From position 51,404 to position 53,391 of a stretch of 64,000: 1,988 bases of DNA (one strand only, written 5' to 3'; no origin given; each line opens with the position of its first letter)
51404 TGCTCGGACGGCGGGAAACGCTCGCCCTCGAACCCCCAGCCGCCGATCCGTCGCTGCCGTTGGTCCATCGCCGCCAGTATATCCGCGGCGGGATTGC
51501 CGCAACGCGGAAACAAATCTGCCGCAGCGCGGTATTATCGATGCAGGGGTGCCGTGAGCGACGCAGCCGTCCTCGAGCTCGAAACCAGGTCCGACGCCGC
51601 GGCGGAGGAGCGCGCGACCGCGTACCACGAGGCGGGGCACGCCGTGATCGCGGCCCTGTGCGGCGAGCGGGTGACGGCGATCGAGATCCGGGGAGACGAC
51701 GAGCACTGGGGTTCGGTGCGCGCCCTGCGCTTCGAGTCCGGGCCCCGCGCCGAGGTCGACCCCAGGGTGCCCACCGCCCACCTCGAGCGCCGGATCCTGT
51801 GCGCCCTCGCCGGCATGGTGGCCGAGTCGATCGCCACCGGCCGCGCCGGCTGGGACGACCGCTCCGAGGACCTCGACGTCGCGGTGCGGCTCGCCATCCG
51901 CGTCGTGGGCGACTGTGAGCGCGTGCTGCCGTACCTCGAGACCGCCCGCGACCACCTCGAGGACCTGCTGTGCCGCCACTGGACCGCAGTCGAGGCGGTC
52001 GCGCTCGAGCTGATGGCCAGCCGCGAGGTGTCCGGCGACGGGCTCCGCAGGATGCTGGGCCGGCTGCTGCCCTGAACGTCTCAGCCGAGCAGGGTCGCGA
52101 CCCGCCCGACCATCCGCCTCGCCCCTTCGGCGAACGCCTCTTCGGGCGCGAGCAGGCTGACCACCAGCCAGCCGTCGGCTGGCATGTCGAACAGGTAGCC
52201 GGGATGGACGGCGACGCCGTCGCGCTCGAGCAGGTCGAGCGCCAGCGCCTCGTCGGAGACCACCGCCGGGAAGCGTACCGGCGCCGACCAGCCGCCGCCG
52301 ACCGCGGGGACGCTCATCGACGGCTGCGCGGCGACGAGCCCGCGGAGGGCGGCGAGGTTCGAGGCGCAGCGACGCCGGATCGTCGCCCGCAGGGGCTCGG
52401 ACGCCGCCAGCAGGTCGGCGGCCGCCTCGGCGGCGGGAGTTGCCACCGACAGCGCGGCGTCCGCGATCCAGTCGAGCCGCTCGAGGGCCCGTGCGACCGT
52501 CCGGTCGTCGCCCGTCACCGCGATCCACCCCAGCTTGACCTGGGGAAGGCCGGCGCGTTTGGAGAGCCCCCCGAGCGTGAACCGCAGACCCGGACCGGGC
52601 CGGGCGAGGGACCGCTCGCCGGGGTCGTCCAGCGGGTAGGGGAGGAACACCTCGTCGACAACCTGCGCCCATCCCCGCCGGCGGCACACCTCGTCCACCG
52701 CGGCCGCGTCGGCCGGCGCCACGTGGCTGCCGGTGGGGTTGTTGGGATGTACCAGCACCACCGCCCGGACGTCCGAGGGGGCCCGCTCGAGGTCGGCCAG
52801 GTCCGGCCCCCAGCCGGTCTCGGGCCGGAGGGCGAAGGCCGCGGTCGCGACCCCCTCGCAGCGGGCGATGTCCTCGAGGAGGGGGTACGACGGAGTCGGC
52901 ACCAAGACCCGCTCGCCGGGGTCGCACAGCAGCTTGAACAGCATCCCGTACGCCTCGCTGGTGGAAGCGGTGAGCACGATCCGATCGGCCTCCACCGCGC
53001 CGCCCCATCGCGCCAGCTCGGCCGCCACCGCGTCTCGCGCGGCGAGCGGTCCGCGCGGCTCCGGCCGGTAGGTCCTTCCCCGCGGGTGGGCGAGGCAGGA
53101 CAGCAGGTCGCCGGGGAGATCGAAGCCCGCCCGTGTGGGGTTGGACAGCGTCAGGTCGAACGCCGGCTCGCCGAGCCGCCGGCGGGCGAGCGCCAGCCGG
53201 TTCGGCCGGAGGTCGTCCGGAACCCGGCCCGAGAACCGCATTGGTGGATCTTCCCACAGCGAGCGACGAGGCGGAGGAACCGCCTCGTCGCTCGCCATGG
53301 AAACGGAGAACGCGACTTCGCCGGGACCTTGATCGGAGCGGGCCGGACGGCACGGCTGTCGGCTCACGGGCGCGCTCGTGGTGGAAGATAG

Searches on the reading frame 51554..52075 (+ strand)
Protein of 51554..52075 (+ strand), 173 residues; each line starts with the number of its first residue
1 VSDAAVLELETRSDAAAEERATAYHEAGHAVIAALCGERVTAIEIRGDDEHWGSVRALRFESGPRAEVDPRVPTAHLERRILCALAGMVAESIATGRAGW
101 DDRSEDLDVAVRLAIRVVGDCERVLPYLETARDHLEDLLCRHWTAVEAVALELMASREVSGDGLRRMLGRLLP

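Call 105: search_protein_families(library=pfam, proteins=[window:51554-52075:+], max_evalue=0.001)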
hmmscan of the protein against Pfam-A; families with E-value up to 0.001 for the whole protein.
window:51554-52075:+ (173 aa): 2 families
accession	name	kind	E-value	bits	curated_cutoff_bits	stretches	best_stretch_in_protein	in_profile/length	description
PF01434.24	Peptidase_M41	-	9.2e-07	29.3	29.9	1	17-118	6-102/191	Peptidase family M41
PF13398.12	Peptidase_M50B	-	1e-05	25.8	26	1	21-48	24-51/201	Peptidase M50B-like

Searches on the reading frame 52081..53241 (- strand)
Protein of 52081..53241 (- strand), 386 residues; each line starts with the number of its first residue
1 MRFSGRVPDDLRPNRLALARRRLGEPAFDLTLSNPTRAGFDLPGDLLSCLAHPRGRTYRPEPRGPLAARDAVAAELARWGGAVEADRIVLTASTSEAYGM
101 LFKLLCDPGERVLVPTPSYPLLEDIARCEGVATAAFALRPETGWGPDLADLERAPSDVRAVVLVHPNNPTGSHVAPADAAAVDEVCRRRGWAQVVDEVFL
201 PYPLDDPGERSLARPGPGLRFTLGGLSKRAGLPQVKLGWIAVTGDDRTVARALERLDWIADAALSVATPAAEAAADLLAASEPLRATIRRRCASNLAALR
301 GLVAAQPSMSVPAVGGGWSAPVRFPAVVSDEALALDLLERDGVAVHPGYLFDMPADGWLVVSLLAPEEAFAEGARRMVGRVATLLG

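Call 104: search_protein_families(library=pfam, proteins=[window:52081-53241:-], max_evalue=0.001)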
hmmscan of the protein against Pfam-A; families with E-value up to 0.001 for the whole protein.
window:52081-53241:- (386 aa): 1 family
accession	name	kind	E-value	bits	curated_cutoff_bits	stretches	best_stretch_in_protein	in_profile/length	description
PF00155.27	Aminotran_1_2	-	5.6e-29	101.9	19.7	1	70-363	45-346/361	Aminotransferase class I and II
